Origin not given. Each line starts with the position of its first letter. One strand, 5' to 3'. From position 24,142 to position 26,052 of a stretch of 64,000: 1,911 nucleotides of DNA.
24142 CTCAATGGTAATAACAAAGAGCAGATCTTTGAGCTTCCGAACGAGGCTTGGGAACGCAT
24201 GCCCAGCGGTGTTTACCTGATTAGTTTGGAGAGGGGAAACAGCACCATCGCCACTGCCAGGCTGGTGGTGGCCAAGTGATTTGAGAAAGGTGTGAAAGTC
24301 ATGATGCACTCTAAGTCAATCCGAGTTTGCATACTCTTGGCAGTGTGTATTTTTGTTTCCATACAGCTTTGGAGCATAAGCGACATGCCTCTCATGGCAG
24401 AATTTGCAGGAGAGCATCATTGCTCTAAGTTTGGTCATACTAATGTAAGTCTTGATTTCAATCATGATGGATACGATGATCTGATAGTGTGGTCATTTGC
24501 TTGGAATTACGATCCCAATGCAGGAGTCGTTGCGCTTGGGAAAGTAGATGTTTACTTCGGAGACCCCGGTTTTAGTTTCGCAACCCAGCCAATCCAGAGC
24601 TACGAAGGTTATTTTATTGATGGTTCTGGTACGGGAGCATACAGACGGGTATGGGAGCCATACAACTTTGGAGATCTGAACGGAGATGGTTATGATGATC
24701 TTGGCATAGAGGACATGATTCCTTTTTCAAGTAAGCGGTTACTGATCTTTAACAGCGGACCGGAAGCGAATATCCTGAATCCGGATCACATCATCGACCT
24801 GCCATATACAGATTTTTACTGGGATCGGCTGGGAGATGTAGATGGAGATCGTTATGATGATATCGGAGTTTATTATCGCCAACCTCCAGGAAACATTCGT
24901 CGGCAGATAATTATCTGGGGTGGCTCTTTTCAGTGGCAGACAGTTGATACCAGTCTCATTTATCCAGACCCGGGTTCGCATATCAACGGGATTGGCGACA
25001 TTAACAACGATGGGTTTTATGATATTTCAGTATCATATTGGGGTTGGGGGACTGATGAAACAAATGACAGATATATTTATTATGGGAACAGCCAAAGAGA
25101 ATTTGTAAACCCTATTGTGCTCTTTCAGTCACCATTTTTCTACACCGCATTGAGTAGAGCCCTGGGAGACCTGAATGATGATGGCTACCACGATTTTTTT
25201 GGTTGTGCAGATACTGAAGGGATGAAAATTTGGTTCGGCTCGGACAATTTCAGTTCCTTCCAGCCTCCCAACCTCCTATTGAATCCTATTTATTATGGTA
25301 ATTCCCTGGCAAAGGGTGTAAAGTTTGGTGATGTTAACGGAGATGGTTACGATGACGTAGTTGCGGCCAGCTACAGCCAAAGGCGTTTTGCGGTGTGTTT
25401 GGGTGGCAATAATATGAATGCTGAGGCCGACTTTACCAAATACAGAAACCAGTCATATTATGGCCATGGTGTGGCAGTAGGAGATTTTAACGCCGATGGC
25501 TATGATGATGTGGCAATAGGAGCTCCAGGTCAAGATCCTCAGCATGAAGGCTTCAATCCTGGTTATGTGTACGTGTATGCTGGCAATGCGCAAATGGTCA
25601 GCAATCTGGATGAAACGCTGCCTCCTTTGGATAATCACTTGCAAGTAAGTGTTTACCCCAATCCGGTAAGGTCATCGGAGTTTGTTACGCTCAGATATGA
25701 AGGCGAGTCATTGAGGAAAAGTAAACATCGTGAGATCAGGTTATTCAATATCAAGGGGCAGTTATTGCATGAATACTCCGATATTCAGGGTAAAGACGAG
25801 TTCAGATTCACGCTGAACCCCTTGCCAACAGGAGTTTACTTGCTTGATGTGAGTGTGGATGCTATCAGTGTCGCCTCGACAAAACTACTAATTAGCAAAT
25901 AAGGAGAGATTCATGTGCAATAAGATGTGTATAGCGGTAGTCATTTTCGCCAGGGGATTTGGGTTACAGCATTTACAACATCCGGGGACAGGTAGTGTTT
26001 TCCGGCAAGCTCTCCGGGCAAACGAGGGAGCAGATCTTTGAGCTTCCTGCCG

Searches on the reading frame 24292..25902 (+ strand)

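Call 101: search_protein_families(library=pfam, proteins=[window:24292-25902:+], max_evalue=0.001)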
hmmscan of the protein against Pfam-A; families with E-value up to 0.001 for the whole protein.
window:24292-25902:+ (536 aa): 3 families
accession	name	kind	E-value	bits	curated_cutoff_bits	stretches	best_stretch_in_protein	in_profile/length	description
PF01839.29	FG-GAP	-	2.4e-22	78.8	22.1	2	391-429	2-37/37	FG-GAP repeat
PF13517.12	FG-GAP_3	-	1.9e-16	60.8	26.9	3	347-408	1-60/61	FG-GAP-like repeat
PF18962.6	Por_Secre_tail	-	2.4e-08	34.6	27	1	454-534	1-75/75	Secretion system C-terminal sorting domain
